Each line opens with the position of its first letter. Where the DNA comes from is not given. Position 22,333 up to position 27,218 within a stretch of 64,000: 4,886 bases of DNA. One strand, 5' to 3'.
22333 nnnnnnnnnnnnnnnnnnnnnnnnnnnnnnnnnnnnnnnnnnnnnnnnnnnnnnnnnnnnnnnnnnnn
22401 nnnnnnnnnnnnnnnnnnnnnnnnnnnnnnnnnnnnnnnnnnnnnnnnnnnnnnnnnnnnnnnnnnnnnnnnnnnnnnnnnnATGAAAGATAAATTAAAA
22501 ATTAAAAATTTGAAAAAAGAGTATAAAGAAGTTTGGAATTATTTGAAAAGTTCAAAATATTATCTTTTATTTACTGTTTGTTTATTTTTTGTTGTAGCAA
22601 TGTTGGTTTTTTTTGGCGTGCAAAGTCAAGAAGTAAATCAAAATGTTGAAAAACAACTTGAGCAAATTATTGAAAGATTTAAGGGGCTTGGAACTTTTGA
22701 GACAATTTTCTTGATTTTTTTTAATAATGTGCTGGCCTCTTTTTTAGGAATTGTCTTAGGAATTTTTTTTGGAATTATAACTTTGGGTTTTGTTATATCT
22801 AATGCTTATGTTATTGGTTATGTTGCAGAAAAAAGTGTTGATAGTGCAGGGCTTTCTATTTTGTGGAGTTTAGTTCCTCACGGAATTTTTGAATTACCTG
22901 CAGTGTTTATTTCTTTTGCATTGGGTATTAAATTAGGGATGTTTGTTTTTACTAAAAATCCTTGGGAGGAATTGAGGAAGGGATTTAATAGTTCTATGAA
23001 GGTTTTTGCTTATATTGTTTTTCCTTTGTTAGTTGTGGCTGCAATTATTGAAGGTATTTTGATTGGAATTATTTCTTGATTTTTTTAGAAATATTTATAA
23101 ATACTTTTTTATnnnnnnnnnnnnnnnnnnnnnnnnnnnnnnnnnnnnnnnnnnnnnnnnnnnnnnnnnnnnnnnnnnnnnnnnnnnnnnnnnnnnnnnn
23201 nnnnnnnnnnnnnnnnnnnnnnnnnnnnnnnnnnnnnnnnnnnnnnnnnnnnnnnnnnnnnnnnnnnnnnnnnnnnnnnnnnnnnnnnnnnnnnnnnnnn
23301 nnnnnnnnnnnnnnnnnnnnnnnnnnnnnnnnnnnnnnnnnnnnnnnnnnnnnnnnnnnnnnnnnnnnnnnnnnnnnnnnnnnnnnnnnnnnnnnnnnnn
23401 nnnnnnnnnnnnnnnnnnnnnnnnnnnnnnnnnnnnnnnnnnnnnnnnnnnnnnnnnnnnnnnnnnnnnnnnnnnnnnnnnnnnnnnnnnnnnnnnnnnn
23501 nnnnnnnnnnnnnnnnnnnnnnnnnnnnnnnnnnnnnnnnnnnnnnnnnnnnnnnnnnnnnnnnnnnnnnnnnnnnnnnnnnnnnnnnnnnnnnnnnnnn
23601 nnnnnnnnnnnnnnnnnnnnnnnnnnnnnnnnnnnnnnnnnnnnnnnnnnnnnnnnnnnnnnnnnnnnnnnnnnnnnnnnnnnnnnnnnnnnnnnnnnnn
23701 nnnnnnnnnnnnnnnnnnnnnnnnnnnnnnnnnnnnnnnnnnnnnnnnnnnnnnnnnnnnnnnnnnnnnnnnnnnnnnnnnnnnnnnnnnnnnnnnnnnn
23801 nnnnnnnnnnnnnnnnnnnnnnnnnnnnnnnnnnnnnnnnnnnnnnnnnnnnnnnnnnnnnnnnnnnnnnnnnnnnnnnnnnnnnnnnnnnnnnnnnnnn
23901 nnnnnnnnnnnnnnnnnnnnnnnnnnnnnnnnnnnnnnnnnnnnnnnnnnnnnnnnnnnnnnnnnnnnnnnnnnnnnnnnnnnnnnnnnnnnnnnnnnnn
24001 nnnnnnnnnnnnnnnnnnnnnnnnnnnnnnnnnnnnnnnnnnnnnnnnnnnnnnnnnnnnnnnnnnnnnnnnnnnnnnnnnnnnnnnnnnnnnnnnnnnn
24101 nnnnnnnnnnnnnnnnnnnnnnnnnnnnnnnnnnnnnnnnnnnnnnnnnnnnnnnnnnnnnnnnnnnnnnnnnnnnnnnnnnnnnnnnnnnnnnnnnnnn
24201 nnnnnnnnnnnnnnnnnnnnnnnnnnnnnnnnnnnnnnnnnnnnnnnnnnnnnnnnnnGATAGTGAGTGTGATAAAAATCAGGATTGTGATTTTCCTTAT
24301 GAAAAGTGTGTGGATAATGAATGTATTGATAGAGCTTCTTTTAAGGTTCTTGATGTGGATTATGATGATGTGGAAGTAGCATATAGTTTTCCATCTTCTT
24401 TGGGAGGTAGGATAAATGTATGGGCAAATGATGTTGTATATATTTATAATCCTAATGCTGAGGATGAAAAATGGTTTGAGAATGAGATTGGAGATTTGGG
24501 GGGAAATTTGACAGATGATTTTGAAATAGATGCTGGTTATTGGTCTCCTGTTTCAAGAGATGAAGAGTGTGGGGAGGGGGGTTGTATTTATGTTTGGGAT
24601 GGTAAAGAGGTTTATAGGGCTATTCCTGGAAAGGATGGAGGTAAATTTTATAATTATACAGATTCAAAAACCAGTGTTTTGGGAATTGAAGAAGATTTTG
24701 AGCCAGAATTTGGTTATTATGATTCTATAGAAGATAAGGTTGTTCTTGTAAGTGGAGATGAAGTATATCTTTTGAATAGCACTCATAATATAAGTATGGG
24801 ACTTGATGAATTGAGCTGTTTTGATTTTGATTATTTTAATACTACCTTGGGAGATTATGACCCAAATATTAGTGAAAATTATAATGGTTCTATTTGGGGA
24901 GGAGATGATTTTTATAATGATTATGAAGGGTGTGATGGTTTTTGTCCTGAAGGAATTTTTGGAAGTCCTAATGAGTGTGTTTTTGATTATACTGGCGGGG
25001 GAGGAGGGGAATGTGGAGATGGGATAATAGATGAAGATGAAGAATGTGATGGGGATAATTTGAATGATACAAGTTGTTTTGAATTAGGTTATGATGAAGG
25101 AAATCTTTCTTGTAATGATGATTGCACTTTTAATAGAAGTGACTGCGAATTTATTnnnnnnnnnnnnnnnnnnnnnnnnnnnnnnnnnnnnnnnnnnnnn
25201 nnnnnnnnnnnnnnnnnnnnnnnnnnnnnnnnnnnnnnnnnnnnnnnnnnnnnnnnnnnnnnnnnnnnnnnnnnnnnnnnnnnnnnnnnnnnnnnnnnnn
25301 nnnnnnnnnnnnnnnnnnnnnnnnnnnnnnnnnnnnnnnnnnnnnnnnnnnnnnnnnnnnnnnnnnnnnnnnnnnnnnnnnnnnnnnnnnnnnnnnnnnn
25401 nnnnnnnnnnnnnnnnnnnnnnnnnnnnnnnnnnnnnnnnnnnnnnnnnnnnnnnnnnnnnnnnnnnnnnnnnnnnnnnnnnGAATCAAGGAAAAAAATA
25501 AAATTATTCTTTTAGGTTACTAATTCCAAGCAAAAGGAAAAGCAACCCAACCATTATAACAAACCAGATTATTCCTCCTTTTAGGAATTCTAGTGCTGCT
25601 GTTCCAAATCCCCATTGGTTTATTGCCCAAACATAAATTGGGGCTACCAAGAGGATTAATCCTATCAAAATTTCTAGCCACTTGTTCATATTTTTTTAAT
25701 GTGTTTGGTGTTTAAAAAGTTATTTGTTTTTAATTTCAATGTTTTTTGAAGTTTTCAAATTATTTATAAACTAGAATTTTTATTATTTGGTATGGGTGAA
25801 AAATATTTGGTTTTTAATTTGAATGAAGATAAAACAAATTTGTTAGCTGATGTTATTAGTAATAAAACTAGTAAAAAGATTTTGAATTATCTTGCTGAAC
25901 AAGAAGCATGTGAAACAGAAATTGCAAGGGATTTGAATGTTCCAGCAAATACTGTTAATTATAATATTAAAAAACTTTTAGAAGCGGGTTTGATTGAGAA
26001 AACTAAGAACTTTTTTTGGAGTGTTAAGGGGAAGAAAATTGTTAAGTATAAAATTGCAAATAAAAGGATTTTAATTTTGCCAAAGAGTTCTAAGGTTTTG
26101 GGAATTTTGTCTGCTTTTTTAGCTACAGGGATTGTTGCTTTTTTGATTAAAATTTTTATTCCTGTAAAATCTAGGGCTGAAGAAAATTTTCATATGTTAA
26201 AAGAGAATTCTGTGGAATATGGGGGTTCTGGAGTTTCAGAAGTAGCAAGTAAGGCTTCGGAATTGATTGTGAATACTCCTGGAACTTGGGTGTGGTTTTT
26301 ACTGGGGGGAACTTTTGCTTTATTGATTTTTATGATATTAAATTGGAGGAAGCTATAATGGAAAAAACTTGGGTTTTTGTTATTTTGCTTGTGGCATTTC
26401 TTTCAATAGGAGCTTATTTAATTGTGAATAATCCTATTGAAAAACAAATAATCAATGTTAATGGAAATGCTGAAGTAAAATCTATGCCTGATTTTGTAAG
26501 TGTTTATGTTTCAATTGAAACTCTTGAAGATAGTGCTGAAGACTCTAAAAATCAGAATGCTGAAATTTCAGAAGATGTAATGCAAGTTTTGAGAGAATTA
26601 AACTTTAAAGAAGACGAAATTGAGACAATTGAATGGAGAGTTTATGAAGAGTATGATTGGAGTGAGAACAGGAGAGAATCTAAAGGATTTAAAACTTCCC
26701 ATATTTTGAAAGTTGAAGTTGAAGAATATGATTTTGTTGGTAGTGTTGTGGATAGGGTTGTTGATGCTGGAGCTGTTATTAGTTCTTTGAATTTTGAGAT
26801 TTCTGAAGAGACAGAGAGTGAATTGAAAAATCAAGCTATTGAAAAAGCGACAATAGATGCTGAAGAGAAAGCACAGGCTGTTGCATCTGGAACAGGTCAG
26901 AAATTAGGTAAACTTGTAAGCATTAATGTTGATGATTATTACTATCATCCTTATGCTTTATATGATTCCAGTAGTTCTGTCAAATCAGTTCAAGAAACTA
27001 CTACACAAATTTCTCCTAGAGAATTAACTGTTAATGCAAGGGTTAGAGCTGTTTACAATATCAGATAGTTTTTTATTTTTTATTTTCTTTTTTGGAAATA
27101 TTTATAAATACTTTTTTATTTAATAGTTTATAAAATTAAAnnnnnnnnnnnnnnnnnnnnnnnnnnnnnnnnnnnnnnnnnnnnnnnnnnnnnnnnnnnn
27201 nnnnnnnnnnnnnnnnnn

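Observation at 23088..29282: Two surface-protein paralogs share promoter/signal and anchor cassettes around unrelated ectodomains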

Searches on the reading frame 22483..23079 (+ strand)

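Call 6: search_protein_families(library=pfam, proteins=[window:22483-23079:+], max_evalue=0.1)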
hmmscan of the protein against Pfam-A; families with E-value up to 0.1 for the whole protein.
window:22483-23079:+ (198 aa): 2 families
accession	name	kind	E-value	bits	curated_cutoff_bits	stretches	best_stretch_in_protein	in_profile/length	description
PF01944.22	SpoIIM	-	2.5e-23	83.2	26.9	1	33-192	2-160/163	Stage II sporulation protein M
PF10785.14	NADH-u_ox-rdase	-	0.095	13.8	25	0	14-90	13-85/87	NADH-ubiquinone oxidoreductase complex I, 21 kDa subunit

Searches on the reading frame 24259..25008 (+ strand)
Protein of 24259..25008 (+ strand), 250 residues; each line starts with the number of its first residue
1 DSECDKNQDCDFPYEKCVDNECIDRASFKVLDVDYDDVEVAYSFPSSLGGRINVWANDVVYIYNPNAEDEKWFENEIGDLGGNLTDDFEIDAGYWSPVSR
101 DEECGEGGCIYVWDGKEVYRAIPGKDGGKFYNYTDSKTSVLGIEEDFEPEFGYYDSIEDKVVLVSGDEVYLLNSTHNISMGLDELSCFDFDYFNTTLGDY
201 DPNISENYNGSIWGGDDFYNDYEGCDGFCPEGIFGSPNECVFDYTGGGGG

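Call 36: search_protein_families(library=pfam, proteins=[window:24259-25008:+], max_evalue=10)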
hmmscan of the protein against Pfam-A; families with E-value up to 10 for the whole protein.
window:24259-25008:+ (250 aa): 1 family
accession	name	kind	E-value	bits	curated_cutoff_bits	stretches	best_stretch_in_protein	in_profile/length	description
PF05815.16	AcMNPV_Orf101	-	0.2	11.4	25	1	164-213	258-307/377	Autographa californica nuclear polyhedrosis virus (AcMNPV), Orf101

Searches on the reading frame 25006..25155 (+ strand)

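Call 36: search_protein_families(library=pfam, proteins=[window:25006-25155:+], max_evalue=10)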
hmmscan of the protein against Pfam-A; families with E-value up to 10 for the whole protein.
window:25006-25155:+ (50 aa): 1 family
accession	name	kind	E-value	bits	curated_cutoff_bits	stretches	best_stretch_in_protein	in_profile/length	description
PF13948.11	DUF4215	-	0.013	16.2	27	1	2-25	20-44/47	Domain of unknown function (DUF4215)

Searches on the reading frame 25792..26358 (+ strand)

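Call 6: search_protein_families(library=pfam, proteins=[window:25792-26358:+], max_evalue=0.1)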
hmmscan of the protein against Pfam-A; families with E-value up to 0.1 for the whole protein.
window:25792-26358:+ (188 aa): 20 families
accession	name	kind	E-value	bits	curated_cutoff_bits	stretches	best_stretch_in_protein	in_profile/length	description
PF12840.13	HTH_20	-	1.2e-10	41.7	27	1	23-70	2-50/51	Helix-turn-helix domain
PF01022.26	HTH_5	-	6.7e-09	35.9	22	1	28-70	5-47/47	Bacterial regulatory protein, arsR family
PF13412.12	HTH_24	-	8.8e-09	35.3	21.9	1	24-69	2-48/48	Winged helix-turn-helix DNA-binding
PF01978.25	TrmB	-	5.2e-05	23.5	25.6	1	34-72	18-56/68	Sugar-specific transcriptional regulator TrmB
PF14947.12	HTH_45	-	0.00045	20.6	25.5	1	29-85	10-67/77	Winged helix-turn-helix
PF13463.12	HTH_27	-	0.00054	20.6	22.2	1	30-72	8-52/68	Winged helix DNA-binding domain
PF01047.28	MarR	-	0.00097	19.4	24.6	1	29-73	7-52/59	MarR family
PF12802.13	MarR_2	-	0.0019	18.8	27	1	42-72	24-54/61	MarR family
PF09339.16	HTH_IclR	-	0.0033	17.6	22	1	30-70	8-50/52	IclR helix-turn-helix domain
PF25212.1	HVO_A0114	-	0.0044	17.2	27.6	1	11-73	9-71/84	HVO_A0114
PF24270.1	HTH_Cmi2_C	-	0.005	17.5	27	1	25-73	75-123/125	Cmi2, C-terminal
PF25213.1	HVO_A0261_N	-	0.0059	16.9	35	1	25-72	11-58/86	HVO_A0261 N-terminal domain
PF10007.15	DUF2250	-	0.0086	16.6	24.4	1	21-73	4-57/93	Uncharacterized protein conserved in archaea (DUF2250)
PF14394.12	DUF4423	-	0.016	15.5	30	1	40-79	38-79/165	Domain of unknown function (DUF4423)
PF01325.25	Fe_dep_repress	-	0.018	15.7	26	1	41-71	25-55/60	Iron dependent repressor, N-terminal DNA binding domain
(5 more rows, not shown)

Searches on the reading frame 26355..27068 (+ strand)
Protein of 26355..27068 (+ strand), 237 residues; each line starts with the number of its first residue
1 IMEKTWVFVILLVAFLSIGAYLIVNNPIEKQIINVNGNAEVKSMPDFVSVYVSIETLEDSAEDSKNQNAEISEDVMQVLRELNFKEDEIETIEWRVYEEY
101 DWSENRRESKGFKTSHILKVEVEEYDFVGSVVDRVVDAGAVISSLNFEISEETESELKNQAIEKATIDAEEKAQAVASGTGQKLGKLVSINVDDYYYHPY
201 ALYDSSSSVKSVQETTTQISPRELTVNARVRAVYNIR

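Call 6: search_protein_families(library=pfam, proteins=[window:26355-27068:+], max_evalue=0.1)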
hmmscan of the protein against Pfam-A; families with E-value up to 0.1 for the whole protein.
window:26355-27068:+ (237 aa): 3 families
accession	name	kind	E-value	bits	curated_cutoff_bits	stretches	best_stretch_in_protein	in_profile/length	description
PF04402.19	SIMPL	-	1.3e-42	146.8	25.2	1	33-234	1-205/205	Protein of unknown function (DUF541)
PF02554.20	CstA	-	0.032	13.4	27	0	131-200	369-439/560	Carbon starvation protein CstA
PF03748.19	FliL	-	0.074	14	24.6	0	32-86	9-60/103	Flagellar basal body-associated protein FliL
